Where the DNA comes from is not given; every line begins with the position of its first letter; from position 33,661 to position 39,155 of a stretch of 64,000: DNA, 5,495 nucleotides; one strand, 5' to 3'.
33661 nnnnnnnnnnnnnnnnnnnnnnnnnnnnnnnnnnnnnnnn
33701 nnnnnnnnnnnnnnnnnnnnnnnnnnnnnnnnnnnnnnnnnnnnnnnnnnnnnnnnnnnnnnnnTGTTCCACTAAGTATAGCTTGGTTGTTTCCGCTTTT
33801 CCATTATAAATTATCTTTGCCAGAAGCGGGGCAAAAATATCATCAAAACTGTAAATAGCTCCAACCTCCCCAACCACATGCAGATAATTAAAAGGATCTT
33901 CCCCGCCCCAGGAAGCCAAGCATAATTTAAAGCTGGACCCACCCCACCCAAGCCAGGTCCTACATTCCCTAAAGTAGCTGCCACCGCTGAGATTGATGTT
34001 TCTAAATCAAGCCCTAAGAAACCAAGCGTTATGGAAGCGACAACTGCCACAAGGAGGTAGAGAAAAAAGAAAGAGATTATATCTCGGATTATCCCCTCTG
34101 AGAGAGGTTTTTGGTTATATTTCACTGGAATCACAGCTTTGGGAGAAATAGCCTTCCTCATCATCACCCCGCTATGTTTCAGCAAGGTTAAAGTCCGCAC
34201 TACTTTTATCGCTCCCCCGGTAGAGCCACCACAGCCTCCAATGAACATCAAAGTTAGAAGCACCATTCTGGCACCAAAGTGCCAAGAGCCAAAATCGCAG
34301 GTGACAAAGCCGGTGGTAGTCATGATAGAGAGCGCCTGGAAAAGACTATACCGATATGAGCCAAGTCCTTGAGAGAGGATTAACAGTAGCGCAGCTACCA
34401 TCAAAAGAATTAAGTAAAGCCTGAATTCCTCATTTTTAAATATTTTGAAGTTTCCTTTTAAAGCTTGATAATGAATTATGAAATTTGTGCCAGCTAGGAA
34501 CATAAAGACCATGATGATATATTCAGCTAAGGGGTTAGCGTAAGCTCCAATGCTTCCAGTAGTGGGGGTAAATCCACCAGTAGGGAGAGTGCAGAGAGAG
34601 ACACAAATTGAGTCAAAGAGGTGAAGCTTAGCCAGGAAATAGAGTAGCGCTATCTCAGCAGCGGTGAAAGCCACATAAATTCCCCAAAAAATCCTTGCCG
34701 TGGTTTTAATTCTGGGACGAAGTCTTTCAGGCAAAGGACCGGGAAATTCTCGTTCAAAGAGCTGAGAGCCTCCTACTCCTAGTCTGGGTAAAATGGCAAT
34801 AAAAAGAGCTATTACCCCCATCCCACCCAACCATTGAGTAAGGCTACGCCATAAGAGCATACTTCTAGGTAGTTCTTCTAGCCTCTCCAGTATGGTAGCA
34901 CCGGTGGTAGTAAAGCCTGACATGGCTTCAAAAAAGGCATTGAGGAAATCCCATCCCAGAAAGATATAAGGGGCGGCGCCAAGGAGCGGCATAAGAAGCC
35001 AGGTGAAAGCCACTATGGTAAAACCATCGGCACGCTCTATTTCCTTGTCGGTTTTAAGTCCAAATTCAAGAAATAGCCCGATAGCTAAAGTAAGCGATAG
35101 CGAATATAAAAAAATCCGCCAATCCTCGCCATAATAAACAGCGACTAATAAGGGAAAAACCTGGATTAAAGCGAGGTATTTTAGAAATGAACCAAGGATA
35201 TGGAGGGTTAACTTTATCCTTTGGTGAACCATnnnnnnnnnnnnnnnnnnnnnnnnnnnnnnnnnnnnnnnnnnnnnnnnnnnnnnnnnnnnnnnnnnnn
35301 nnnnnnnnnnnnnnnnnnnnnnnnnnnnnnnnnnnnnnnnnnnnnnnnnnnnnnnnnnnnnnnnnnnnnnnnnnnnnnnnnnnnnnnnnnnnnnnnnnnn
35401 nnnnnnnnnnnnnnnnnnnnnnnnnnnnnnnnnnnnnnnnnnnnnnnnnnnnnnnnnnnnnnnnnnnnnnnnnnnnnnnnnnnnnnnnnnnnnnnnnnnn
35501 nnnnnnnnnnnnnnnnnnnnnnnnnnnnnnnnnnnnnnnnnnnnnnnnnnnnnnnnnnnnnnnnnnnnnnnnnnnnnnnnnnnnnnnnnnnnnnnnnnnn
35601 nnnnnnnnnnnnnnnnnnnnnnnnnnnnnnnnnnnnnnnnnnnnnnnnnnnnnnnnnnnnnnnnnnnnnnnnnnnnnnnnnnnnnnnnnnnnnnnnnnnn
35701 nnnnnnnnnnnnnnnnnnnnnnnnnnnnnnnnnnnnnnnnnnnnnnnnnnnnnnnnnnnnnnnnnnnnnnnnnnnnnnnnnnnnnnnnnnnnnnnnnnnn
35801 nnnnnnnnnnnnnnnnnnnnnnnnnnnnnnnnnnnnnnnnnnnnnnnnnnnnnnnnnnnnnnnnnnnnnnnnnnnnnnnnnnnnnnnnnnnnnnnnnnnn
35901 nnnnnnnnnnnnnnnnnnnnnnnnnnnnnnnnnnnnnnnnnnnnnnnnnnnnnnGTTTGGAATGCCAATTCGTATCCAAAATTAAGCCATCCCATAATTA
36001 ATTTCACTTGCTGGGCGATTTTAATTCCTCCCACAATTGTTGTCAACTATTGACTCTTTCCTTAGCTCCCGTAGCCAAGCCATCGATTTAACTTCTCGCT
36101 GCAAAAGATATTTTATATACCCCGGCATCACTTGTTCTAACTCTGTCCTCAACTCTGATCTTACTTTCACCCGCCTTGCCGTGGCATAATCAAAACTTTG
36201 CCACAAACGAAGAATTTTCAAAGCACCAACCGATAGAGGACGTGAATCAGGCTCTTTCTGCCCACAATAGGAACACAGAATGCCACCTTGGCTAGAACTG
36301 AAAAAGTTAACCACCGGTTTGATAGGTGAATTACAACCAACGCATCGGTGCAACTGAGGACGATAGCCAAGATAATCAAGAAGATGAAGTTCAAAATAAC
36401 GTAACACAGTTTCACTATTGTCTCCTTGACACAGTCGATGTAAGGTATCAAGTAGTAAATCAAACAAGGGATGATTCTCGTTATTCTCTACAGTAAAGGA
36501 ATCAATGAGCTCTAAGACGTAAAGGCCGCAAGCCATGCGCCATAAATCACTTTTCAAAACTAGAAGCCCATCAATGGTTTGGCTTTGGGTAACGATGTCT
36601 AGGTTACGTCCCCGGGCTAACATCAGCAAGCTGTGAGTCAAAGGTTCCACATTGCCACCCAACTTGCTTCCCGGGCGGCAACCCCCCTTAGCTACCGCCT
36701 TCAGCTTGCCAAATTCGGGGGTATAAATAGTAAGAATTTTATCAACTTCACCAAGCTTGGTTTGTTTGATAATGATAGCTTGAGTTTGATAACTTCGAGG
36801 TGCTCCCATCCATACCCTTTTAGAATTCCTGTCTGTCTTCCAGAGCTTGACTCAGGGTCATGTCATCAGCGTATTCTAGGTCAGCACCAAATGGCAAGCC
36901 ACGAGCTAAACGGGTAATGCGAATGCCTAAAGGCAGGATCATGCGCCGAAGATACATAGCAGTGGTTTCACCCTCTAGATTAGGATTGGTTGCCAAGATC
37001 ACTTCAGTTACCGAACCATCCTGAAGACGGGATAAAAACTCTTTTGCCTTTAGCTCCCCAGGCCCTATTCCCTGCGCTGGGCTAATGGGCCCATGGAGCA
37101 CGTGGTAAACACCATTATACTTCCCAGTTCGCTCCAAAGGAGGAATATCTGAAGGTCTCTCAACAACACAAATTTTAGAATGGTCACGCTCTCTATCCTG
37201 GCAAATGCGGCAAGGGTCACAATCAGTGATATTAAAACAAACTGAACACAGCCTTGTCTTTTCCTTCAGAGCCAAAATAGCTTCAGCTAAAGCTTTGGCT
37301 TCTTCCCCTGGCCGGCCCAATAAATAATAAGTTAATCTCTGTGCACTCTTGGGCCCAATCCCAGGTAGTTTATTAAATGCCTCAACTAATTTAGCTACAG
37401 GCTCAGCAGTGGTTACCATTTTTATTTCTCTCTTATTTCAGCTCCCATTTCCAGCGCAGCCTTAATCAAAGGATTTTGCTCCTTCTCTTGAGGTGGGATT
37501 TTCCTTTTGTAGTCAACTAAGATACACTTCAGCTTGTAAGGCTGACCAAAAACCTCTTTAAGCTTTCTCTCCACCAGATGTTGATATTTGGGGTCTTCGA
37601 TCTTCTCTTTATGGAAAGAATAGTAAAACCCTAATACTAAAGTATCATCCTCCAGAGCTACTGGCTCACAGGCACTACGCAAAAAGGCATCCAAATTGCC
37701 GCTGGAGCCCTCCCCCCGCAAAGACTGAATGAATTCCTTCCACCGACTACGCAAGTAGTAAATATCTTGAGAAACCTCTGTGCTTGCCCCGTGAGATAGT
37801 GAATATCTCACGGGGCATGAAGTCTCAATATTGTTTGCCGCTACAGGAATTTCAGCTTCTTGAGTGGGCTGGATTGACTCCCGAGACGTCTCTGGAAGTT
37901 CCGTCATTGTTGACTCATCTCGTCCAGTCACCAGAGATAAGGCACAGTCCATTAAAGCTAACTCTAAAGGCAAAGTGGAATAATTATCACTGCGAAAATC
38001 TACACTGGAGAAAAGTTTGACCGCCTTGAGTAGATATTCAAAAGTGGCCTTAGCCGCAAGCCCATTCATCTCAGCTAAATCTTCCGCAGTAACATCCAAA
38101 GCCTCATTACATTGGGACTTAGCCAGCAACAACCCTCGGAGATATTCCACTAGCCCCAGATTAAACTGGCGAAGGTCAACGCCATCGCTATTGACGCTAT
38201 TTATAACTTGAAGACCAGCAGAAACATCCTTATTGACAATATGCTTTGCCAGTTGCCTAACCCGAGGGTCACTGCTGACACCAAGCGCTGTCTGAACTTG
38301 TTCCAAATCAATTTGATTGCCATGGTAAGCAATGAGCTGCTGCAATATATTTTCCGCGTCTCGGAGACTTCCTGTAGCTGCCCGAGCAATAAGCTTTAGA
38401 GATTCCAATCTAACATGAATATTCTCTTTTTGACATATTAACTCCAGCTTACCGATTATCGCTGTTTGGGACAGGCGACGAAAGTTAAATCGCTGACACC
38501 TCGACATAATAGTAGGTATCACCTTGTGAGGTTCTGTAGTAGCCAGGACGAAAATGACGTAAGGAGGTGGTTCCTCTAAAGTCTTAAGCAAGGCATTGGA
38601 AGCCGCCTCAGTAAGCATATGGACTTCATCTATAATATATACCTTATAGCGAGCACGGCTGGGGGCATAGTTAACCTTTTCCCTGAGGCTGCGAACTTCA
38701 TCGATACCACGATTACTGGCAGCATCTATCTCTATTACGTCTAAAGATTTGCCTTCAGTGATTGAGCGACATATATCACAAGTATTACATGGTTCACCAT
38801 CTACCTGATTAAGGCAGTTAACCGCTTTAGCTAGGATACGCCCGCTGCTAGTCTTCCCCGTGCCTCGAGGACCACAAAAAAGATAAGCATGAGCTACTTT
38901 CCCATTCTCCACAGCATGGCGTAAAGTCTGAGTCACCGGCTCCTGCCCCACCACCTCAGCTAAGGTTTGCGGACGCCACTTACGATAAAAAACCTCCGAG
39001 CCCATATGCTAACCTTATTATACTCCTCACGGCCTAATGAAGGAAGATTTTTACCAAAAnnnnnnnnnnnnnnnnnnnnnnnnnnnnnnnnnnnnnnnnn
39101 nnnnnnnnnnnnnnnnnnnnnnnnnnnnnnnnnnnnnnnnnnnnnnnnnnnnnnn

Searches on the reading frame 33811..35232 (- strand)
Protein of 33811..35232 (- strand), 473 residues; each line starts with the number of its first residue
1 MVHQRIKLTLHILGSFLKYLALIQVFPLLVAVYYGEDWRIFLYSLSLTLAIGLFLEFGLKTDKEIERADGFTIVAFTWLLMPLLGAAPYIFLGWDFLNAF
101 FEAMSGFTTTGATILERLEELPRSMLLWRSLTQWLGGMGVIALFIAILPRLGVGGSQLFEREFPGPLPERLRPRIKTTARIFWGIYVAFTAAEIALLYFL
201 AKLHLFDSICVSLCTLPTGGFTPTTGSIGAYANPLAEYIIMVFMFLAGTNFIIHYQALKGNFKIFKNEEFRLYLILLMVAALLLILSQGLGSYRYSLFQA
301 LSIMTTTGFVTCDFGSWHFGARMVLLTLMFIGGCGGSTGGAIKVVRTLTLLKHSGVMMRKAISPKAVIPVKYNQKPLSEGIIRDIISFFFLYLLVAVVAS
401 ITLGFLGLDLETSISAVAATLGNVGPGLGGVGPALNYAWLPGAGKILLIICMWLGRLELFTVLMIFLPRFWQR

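Call 74: search_protein_families(library=pfam, proteins=[window:33811-35232:-], max_evalue=0.00001)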
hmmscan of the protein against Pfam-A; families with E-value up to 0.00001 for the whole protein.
window:33811-35232:- (473 aa): 1 family
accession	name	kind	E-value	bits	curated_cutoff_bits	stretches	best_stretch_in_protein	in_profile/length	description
PF02386.22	TrkH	-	1.2e-60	205.9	27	1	48-467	12-491/502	Cation transport protein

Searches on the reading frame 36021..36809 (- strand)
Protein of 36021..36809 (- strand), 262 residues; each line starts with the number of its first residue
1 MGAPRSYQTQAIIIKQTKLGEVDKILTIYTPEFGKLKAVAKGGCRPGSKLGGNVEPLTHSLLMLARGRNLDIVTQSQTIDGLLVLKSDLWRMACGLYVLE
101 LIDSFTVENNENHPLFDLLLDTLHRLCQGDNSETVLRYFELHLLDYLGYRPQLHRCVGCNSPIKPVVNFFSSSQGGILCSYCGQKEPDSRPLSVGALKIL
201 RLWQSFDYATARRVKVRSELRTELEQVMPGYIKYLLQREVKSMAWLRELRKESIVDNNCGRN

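Call 74: search_protein_families(library=pfam, proteins=[window:36021-36809:-], max_evalue=0.00001)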
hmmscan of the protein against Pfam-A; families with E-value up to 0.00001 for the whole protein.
window:36021-36809:- (262 aa): 2 families
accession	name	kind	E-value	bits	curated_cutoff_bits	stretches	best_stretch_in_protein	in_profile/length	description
PF02565.21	RecO_C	-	6.2e-38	130.5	22.1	1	87-243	2-156/157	Recombination protein O C terminal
PF11967.14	RecO_N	-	8.6e-21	74.2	27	1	6-80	3-78/80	Recombination protein O N terminal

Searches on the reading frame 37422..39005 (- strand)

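Call 74: search_protein_families(library=pfam, proteins=[window:37422-39005:-], max_evalue=0.00001)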
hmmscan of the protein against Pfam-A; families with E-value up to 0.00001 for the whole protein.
window:37422-39005:- (527 aa): 6 families
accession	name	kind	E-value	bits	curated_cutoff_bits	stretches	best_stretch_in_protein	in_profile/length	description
PF13177.12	DNA_pol3_delta2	-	1.6e-48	165.1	27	1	21-178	2-160/161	DNA polymerase III, delta subunit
PF00004.35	AAA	-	1.9e-12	48.2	21.2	1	42-174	2-127/131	ATPase family associated with various cellular activities (AAA)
PF22608.2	DNAX_ATPase_lid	-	6.4e-11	42.3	27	1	183-227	2-46/49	DNA polymerase III clamp loader subunit, ATPase lid domain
PF12169.13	DNA_pol3_gamma3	-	2e-08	34.6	24.4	1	233-325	2-96/143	DNA polymerase III subunits gamma and tau domain III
PF05496.18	RuvB_N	-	1.1e-06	28.9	27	0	11-94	2-91/159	Holliday junction DNA helicase RuvB P-loop domain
PF20964.2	DnaX_C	-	2e-06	28.2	26.2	1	410-508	6-99/113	DNA polymerase III subunit tau, C-terminal domain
